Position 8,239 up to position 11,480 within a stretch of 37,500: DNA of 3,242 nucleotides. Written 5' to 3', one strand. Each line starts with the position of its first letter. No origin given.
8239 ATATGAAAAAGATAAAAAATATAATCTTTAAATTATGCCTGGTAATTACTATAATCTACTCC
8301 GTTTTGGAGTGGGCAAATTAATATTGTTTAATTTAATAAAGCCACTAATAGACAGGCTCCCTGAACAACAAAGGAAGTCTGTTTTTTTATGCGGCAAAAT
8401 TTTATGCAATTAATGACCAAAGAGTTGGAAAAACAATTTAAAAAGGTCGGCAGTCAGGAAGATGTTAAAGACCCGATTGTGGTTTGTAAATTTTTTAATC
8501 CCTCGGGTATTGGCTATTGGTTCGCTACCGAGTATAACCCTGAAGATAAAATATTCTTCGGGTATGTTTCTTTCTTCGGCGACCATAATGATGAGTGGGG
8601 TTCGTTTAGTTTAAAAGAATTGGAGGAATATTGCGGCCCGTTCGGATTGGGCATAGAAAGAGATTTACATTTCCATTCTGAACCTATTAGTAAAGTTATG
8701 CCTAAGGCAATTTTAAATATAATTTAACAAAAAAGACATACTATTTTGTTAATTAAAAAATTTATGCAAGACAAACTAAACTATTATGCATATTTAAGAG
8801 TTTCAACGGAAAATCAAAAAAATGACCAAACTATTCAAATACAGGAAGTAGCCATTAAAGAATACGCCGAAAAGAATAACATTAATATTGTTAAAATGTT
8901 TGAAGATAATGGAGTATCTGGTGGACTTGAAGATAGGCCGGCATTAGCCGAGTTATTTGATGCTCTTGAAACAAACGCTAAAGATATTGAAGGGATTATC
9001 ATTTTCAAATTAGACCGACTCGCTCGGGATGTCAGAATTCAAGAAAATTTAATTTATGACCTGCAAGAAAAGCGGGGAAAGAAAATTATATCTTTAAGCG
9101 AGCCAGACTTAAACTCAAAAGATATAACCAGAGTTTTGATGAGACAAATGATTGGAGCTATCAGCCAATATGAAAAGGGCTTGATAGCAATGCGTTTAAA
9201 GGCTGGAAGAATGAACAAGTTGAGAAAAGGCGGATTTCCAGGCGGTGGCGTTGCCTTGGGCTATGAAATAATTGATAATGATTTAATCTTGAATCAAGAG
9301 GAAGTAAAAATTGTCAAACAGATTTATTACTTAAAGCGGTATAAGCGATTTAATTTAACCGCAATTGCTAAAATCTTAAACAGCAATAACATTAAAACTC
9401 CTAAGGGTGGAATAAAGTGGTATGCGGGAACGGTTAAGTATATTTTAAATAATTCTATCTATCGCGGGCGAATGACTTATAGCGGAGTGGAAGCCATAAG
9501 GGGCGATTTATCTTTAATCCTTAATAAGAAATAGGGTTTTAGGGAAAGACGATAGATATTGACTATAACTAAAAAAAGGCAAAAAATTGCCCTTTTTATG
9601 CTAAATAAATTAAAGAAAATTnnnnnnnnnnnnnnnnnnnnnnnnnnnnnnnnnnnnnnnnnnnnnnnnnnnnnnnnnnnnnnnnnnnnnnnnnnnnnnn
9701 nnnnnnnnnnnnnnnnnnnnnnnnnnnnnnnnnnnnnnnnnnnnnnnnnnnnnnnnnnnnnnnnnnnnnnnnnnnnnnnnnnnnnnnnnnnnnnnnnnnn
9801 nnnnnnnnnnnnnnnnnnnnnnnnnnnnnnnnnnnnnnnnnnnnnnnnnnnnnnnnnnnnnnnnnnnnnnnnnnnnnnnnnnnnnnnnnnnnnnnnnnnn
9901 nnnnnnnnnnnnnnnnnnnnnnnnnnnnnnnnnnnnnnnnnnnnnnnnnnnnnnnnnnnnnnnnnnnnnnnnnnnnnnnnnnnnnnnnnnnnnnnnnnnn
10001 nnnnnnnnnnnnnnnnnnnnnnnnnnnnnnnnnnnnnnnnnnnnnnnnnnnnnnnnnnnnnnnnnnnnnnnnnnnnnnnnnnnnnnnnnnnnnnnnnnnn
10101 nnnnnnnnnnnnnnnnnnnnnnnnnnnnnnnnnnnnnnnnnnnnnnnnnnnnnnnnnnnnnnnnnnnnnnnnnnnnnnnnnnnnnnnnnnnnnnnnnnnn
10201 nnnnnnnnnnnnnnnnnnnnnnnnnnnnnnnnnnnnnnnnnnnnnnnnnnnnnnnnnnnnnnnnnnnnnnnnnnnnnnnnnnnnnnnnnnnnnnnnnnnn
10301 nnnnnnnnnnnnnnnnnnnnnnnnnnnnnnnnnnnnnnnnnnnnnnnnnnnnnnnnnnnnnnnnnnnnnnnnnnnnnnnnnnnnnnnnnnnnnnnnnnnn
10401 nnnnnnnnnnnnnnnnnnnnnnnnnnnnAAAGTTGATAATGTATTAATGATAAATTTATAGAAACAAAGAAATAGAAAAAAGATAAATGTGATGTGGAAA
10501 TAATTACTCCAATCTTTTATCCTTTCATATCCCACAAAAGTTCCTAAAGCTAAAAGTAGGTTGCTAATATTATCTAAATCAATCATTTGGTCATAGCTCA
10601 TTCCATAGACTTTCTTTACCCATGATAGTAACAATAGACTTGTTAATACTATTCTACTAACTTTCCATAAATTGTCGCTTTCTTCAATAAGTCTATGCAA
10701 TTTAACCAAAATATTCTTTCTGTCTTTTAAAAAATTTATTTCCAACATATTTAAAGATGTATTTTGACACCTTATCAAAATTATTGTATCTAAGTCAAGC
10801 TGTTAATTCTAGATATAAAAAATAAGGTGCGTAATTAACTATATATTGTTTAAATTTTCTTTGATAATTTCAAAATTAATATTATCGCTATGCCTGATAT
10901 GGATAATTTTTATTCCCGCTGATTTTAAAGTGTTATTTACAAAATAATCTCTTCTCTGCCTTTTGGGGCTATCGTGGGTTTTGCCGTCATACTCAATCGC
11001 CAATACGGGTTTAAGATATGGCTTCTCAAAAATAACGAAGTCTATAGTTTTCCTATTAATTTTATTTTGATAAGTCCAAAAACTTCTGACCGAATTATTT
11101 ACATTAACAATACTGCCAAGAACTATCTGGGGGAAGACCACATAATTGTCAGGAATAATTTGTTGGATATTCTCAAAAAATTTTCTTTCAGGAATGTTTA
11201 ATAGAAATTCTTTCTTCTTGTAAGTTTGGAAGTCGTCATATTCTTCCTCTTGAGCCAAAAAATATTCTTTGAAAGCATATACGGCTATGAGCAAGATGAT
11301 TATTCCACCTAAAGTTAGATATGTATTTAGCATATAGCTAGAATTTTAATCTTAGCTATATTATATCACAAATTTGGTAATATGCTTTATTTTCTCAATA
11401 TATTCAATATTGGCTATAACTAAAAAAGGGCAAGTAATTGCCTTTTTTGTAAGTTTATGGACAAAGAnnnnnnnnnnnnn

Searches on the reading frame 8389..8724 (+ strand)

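Call 22: search_protein_families(library=pfam, proteins=[window:8389-8724:+], max_evalue=0.01)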
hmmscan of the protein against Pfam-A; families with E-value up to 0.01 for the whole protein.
window:8389-8724:+ (112 aa): 1 family
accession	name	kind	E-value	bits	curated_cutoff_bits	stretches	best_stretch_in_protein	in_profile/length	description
PF11171.13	DUF2958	-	7.6e-18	65.3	21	1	8-101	1-98/111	Protein of unknown function (DUF2958)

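Call 48: search_protein_families(library=padloc, proteins=[window:8389-8724:+], max_evalue=0.01)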
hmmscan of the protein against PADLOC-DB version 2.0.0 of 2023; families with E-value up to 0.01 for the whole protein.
window:8389-8724:+ (112 aa): 0 families

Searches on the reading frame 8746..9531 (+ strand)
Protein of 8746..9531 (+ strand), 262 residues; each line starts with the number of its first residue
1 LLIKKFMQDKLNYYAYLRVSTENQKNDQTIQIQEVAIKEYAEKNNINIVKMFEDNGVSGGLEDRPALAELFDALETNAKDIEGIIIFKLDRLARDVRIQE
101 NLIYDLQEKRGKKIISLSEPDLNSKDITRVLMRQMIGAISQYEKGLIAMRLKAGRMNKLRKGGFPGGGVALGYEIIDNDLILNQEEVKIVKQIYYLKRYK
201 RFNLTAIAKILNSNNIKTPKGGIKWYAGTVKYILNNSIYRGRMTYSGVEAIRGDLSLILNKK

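Call 22: search_protein_families(library=pfam, proteins=[window:8746-9531:+], max_evalue=0.01)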
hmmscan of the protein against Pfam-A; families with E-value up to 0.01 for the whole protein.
window:8746-9531:+ (262 aa): 2 families
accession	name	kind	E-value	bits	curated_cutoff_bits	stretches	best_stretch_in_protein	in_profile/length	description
PF00239.26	Resolvase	-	3.1e-31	108.9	23.3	1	14-162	2-143/145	Resolvase, N terminal domain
PF07508.19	Recombinase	-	9.4e-12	45.5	21.1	1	185-249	2-64/102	Recombinase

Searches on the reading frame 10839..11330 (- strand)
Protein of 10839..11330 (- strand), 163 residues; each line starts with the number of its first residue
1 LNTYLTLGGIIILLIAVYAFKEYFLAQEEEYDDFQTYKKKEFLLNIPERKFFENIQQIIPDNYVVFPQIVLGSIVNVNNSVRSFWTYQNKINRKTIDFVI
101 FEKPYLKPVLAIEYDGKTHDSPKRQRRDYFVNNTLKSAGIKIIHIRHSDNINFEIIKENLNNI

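Call 23: search_protein_families(library=pfam, proteins=[window:10839-11330:-], max_evalue=0.01)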
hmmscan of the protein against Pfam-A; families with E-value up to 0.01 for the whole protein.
window:10839-11330:- (163 aa): 2 families
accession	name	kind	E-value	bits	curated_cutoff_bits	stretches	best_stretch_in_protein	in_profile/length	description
PF10881.14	DUF2726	-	1.8e-25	89.6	24.7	1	42-160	3-123/126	Protein of unknown function (DUF2726)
PF18741.7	MTES_1575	-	1.2e-07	32.2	38.2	1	88-149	19-80/96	REase_MTES_1575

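Call 48: search_protein_families(library=padloc, proteins=[window:10839-11330:-], max_evalue=0.01)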
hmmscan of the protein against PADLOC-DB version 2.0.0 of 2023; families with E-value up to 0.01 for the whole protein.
window:10839-11330:- (163 aa): 0 families
